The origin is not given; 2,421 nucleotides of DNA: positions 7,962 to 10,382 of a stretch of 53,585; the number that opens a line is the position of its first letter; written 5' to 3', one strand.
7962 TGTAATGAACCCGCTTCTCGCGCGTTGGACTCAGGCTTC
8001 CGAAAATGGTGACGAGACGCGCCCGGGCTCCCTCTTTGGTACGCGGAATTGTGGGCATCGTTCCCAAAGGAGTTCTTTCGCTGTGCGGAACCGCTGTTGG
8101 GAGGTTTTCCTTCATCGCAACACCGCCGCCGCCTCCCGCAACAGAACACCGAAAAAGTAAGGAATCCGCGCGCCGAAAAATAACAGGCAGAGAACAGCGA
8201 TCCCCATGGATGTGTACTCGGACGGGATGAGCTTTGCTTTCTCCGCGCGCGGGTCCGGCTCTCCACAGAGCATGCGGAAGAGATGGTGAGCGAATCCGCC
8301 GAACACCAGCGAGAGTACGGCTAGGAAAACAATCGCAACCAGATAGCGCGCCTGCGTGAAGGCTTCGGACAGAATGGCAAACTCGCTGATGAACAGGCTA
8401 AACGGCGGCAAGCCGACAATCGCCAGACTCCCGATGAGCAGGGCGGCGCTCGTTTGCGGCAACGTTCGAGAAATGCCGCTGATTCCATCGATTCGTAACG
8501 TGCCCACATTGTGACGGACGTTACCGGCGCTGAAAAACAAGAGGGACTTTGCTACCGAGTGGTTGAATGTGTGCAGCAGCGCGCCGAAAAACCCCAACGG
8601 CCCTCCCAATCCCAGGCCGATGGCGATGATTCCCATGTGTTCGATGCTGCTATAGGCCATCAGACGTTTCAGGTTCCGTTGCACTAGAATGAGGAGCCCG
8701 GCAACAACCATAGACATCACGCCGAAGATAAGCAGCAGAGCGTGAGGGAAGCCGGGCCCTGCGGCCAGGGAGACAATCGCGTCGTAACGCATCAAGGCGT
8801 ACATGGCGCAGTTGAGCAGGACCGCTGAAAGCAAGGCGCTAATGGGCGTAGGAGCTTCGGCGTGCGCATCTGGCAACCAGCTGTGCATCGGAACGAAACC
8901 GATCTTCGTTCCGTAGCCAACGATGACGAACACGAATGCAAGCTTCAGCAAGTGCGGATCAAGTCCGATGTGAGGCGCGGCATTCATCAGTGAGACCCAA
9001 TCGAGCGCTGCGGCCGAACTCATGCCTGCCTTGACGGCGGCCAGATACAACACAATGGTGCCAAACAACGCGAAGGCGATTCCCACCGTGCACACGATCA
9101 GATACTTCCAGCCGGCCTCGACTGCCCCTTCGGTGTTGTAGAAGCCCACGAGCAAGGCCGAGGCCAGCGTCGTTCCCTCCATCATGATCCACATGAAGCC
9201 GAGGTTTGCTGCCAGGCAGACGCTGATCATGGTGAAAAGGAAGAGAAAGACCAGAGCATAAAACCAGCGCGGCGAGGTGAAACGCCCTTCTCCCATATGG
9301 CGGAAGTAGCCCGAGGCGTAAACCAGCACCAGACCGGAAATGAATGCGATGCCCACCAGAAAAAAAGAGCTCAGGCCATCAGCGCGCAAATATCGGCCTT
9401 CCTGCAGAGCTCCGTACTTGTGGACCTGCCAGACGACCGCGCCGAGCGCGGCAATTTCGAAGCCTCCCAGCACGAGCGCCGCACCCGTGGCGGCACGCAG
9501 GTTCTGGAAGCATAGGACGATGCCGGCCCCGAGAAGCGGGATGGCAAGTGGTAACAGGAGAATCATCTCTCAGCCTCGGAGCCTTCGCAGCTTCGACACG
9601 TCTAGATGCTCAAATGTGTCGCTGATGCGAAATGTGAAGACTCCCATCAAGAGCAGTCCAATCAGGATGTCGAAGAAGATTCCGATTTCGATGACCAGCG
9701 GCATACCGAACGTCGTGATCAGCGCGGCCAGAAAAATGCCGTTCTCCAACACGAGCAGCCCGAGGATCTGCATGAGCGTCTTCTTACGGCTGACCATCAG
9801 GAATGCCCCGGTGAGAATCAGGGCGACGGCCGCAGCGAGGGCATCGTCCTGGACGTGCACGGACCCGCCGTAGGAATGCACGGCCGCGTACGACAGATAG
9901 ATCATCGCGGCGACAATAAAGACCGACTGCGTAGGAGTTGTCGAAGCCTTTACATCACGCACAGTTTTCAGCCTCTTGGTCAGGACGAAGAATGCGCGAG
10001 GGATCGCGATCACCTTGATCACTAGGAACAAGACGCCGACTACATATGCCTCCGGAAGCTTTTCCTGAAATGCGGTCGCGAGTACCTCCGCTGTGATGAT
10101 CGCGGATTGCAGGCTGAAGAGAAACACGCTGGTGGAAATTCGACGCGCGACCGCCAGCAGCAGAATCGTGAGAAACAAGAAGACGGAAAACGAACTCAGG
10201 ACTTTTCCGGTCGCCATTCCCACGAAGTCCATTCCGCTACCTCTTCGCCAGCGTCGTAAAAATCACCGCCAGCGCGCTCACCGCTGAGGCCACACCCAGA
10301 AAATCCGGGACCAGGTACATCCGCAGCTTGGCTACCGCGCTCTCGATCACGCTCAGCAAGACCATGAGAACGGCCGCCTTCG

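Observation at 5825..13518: ArsR-led six-gene complex-I / group-4-hydrogenase-like membrane module whose catalytic subunit has no [NiFe] ligands (Ehr-type, function unknown)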

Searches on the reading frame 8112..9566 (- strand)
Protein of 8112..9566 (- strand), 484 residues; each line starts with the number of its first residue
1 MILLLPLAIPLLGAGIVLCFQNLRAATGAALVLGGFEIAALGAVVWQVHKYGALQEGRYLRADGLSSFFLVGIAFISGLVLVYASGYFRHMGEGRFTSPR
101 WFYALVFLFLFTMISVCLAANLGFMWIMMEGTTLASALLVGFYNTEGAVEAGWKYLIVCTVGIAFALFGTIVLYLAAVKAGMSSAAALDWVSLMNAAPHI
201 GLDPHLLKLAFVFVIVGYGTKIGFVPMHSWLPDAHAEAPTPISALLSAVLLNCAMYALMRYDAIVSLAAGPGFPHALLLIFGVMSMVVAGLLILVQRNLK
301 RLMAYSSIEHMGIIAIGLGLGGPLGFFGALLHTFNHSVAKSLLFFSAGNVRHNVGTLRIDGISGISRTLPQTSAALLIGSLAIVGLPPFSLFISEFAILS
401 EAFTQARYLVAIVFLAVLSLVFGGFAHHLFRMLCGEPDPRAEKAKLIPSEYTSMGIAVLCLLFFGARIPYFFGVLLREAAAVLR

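Call 3: search_protein_families(library=pfam, proteins=[window:8112-9566:-], max_evalue=0.01)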
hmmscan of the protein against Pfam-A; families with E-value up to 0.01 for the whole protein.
window:8112-9566:- (484 aa): 2 families
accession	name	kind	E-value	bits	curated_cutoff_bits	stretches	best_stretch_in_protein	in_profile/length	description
PF00361.26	Proton_antipo_M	-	8.9e-55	186.4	21.5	1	119-417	1-292/294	NADH:quinone oxidoreductase/Mrp antiporter, TM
PF00662.26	Proton_antipo_N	-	2.9e-05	24.3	24.5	1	60-96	13-50/51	NADH-Ubiquinone oxidoreductase (complex I), chain 5 N-terminus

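Call 4: search_protein_families(library=ncbifam, proteins=[window:8112-9566:-], max_evalue=0.01)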
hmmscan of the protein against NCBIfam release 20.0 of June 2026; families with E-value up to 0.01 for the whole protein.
window:8112-9566:- (484 aa): 74 families (the best 25 are shown)
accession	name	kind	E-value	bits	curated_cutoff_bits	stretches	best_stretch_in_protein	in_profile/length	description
NF005044.0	PRK06458.1-4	equivalog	1.7e-130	436.4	610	1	3-482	11-493/531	hydrogenase 4 subunit F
NF005045.0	PRK06458.1-5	equivalog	9.6e-113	377.7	543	1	2-483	3-482/484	hydrogenase 4 subunit F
NF005041.0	PRK06458.1-1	equivalog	6.4e-111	371.9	951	1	16-481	21-492/526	hydrogenase 4 subunit F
NF005043.0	PRK06458.1-3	equivalog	5.3e-106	355.5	533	1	6-483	12-482/483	hydrogenase 4 subunit F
NF006427.0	PRK08676.1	equivalog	5.3e-81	273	511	1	44-463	44-459/486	hydrogenase membrane subunit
NF005042.0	PRK06458.1-2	equivalog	3.9e-73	247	437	1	62-461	56-428/439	hydrogenase 4 subunit F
NF005086.0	PRK06521.1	equivalog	3.7e-63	214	667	1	23-409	39-421/669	hydrogenase 4 subunit B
TIGR01972.1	NDH_I_M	subfamily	4.1e-58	197.2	263.8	1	9-467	7-467/486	NADH-quinone oxidoreductase subunit M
NF006240.0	PRK08376.1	subfamily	1.8e-56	192.1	662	1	62-465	88-489/521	putative monovalent cation/H+ antiporter subunit D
NF005097.0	PRK06525.1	equivalog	7e-56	189.9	430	1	7-464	9-467/480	hydrogenase 4 subunit D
NF006418.0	PRK08667.1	equivalog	9.8e-56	189.5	794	1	60-421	73-430/644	hydrogenase membrane subunit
NF006241.0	PRK08377.1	equivalog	1.4e-51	176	645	1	98-430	105-427/494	NADH dehydrogenase subunit N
NF005141.0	PRK06590.1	equivalog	2.1e-49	169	556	1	21-423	38-422/615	NADH-quinone oxidoreductase subunit L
TIGR01974.1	NDH_I_L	subfamily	3.3e-49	168.4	407.5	1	39-457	57-464/630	NADH-quinone oxidoreductase subunit L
NF009305.0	PRK12662.1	equivalog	3.5e-46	158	700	1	37-464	50-465/492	putative monovalent cation/H+ antiporter subunit D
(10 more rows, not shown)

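Call 49: search_solved_structures(query=window:8112-9566:-, max_evalue=1e-20, show_alignments=4)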
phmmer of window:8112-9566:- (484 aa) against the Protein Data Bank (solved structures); distinct sequences matched with E-value up to 1e-20: 51.
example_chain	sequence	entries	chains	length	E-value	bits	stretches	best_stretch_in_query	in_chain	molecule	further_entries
6cfw_H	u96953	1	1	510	8.7e-43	150.3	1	63-444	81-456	Monovalent cation/H+ antiporter subunit D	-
6u8y_H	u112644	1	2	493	4.4e-36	128.2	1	97-427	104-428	NADH dehydrogenase subunit N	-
6hum_D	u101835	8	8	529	1.7e-30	109.8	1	62-424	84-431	NAD(P)H-quinone oxidoreductase chain 4 1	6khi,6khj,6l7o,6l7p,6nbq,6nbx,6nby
8qby_M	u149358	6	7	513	5.6e-29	104.7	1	103-430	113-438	NADH dehydrogenase subunit M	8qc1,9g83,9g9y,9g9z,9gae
6tjv_D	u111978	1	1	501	1.7e-28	103.2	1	3-467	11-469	NADH dehydrogenase subunit 4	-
4he8_L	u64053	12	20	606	2.6e-28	102.5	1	6-422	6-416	NADH-quinone oxidoreductase subunit 12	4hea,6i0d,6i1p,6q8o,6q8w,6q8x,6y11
8e9g_L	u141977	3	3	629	7e-28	101.1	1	38-404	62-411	NADH-quinone oxidoreductase, L subunit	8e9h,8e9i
8qby_L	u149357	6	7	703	9.3e-28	100.7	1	60-437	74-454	NADH dehydrogenase subunit L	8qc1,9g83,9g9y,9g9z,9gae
7zm7_5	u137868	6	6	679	1.2e-27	100.4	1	62-423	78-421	NADH-ubiquinone oxidoreductase chain 5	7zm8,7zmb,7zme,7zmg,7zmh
7qru_A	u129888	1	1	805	2.7e-27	99.2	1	61-422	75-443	Na+/H+ antiporter subunit A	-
8e9g_M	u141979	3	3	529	4.3e-27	98.5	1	2-422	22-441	NADH-quinone oxidoreductase, M subunit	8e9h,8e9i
6hum_F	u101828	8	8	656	7.4e-27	97.8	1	62-414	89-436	NADH dehydrogenase subunit 5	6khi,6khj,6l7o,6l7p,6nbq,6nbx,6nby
7eu3_F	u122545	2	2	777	1e-26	97.3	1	46-431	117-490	NAD(P)H-quinone oxidoreductase subunit F | NADH-plastoquinone oxidoreductase subunit 5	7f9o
7ar7_L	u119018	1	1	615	2.7e-26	95.9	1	62-432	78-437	NADH-ubiquinone oxidoreductase chain 5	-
7qru_D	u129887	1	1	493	3.4e-26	95.6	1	2-425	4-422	Na+/H+ antiporter subunit D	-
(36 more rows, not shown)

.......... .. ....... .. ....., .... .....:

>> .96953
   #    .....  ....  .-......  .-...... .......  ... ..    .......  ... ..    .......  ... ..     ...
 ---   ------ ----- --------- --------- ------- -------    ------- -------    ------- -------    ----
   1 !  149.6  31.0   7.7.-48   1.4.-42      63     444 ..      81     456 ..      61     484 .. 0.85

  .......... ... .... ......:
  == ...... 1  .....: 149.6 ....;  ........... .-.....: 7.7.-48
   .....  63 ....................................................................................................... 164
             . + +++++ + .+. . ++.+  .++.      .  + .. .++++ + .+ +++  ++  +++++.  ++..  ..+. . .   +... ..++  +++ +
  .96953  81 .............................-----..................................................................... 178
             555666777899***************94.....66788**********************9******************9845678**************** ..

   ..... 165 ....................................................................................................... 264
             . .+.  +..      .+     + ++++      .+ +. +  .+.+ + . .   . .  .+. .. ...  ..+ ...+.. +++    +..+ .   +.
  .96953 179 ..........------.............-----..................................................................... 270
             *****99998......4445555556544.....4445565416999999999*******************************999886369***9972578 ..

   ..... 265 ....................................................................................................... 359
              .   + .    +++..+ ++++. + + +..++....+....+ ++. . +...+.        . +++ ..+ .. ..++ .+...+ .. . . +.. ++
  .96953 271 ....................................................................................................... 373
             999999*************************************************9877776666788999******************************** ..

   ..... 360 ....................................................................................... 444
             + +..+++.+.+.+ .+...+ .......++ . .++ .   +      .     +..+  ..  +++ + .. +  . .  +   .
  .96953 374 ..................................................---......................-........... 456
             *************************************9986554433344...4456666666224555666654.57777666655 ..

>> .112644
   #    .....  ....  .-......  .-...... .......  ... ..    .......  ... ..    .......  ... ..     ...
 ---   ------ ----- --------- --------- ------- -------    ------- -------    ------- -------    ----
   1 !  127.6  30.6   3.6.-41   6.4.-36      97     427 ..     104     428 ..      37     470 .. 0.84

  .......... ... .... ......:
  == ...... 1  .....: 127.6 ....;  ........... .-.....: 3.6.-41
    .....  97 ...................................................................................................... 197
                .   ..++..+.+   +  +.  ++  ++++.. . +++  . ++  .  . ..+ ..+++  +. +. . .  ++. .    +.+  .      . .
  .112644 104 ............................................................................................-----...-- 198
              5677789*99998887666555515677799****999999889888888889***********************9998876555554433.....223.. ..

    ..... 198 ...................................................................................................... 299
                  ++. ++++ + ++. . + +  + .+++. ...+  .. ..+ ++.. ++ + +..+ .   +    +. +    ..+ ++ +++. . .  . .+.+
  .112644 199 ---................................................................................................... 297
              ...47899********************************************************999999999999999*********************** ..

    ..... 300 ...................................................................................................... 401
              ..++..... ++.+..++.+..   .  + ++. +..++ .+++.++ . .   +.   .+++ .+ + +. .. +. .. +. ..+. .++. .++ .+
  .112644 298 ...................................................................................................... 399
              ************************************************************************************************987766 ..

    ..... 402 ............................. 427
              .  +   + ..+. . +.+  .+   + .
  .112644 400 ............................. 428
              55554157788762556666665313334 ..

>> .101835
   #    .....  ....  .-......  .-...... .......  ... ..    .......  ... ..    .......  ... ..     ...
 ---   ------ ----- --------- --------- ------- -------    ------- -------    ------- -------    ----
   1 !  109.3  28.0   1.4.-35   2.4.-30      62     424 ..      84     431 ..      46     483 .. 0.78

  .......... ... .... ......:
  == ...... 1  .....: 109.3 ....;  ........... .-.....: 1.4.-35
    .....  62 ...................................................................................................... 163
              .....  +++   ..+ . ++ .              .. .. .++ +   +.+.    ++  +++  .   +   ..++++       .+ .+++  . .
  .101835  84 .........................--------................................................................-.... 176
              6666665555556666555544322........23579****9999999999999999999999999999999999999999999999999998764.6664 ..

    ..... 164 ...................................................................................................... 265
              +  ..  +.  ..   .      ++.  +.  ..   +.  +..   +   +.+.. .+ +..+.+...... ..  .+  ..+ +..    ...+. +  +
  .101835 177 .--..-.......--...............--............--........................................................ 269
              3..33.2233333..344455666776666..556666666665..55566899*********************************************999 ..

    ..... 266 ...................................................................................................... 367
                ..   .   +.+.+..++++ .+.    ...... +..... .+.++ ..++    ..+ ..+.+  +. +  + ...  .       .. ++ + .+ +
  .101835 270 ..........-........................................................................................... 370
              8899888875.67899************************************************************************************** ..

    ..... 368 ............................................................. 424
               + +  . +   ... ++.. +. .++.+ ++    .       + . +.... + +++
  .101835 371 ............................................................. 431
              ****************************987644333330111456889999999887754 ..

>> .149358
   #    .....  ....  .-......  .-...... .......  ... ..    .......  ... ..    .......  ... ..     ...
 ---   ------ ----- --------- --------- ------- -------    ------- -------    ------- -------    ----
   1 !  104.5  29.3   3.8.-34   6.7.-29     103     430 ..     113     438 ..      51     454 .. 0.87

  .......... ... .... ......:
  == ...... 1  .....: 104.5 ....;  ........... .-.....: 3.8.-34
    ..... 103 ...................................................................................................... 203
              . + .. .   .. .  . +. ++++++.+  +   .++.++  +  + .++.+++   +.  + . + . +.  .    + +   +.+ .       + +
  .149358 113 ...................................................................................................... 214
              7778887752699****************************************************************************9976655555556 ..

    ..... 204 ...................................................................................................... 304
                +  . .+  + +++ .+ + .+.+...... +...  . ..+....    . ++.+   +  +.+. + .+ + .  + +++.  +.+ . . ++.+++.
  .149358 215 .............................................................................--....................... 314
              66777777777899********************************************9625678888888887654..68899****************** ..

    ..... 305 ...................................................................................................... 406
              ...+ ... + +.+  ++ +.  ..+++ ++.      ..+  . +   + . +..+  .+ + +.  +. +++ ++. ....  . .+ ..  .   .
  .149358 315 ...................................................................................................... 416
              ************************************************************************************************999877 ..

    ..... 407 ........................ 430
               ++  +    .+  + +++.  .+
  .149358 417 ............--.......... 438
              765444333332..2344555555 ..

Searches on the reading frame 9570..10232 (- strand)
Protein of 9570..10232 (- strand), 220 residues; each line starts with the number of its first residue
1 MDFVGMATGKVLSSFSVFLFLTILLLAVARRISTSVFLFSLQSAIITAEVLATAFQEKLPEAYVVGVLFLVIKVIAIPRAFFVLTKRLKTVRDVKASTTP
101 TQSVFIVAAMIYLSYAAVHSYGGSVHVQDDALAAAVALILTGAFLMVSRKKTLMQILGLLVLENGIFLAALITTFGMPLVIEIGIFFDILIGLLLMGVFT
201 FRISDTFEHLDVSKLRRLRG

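Call 3: search_protein_families(library=pfam, proteins=[window:9570-10232:-], max_evalue=0.01)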
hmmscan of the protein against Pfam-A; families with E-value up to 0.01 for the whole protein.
window:9570-10232:- (220 aa): 1 family
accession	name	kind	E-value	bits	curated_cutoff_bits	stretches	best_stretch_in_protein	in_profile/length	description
PF00420.29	Oxidored_q2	-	0.00021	21.4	26.1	1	132-219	3-94/95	NADH-ubiquinone/plastoquinone oxidoreductase chain 4L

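Call 4: search_protein_families(library=ncbifam, proteins=[window:9570-10232:-], max_evalue=0.01)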
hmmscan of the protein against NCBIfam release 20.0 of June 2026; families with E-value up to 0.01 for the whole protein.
window:9570-10232:- (220 aa): 1 family
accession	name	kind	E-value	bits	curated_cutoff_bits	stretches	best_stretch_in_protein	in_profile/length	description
NF008556.0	PRK11492.1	equivalog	9.4e-25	87.7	136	1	7-220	2-216/216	hydrogenase 4 membrane subunit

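Call 75: search_solved_structures(query=window:9570-10232:-, max_evalue=1, show_alignments=2)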
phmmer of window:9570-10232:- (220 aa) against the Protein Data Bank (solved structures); distinct sequences matched with E-value up to 1: 1.
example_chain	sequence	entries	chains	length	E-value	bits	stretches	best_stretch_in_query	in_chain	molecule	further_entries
6cfw_G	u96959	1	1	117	0.85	13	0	182-220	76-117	Monovalent cation/H+ antiporter subunit C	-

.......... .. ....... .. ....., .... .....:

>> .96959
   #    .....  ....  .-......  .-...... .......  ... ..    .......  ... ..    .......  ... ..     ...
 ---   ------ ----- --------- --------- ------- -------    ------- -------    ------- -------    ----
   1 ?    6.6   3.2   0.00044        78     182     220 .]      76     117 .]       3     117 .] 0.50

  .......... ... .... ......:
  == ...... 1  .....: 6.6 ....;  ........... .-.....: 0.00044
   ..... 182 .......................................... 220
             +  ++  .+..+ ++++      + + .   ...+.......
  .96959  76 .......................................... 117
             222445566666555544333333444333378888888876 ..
